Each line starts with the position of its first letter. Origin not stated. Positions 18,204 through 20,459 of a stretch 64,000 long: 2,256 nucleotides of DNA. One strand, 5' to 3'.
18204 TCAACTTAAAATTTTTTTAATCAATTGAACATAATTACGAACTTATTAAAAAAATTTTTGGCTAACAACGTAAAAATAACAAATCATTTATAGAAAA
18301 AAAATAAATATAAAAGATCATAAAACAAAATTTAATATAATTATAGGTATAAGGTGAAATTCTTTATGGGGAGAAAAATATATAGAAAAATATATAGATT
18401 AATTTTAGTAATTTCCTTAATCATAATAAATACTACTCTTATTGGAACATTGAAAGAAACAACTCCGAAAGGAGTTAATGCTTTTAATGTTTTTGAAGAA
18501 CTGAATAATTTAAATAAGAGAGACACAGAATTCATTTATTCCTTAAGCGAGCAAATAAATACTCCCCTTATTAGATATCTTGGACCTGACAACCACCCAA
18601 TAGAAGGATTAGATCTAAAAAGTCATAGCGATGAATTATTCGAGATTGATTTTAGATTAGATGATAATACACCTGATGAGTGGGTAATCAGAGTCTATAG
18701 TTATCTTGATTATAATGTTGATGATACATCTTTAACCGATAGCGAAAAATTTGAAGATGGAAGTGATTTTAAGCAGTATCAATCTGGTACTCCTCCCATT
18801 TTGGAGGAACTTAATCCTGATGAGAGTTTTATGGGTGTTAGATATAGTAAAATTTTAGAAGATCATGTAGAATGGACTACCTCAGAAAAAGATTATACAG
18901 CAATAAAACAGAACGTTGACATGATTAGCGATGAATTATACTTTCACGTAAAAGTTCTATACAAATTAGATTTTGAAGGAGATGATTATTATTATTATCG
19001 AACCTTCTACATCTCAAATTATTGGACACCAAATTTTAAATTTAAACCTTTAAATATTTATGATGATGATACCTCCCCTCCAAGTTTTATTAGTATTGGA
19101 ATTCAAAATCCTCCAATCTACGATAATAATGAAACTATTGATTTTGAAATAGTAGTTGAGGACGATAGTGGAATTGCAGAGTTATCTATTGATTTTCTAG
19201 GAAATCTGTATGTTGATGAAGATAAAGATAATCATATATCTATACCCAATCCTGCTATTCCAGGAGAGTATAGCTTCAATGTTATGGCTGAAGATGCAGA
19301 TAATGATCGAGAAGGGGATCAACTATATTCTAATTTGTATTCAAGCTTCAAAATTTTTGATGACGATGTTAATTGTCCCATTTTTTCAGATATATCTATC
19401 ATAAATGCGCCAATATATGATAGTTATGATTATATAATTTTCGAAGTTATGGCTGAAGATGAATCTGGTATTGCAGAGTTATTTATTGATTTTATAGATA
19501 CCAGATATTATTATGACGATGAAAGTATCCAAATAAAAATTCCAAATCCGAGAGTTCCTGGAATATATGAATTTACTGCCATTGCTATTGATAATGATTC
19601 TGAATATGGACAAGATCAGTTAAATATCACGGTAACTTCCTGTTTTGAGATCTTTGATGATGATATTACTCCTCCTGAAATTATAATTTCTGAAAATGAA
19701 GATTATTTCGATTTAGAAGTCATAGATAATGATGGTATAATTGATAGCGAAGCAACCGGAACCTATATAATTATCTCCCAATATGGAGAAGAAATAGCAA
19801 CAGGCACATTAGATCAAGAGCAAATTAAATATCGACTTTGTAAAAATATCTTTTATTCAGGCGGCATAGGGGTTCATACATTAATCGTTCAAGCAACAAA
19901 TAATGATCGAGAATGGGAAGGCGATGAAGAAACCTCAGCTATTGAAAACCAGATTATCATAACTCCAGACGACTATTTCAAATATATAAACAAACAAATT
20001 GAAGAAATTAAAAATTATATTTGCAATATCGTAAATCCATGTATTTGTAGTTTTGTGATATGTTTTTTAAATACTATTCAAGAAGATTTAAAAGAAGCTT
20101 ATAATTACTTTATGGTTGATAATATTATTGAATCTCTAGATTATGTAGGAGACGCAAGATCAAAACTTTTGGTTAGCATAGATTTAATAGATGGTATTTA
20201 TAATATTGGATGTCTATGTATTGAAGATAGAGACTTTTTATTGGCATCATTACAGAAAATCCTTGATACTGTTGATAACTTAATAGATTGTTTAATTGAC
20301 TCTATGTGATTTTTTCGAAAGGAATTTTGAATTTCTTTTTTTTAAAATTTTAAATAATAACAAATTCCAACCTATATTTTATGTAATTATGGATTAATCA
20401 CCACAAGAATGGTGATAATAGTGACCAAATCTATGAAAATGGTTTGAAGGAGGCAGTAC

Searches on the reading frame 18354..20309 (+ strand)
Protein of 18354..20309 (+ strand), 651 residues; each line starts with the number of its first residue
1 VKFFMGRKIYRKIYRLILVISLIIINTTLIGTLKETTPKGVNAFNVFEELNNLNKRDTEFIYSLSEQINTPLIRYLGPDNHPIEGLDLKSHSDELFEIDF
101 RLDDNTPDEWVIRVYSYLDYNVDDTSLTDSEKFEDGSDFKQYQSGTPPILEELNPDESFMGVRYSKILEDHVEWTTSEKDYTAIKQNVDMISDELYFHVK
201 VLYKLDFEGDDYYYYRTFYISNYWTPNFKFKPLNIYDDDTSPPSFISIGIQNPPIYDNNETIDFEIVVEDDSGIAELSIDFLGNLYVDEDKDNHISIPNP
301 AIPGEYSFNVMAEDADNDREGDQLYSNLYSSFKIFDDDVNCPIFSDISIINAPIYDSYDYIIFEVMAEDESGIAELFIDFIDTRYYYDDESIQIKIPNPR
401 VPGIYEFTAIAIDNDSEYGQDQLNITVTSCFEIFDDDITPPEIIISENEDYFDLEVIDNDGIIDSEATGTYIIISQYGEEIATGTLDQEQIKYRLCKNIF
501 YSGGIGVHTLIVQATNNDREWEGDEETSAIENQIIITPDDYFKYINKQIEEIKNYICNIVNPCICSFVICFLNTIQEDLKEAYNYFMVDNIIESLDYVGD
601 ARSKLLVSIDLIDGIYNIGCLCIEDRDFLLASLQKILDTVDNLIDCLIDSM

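Call 72: search_protein_families(library=pfam, proteins=[window:18354-20309:+], max_evalue=0.001)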
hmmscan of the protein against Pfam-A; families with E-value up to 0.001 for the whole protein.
window:18354-20309:+ (651 aa): 1 family
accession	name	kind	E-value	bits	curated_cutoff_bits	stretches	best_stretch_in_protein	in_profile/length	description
PF15418.12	DUF4625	-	7.8e-05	23.4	27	0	292-316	94-118/131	Domain of unknown function (DUF4625)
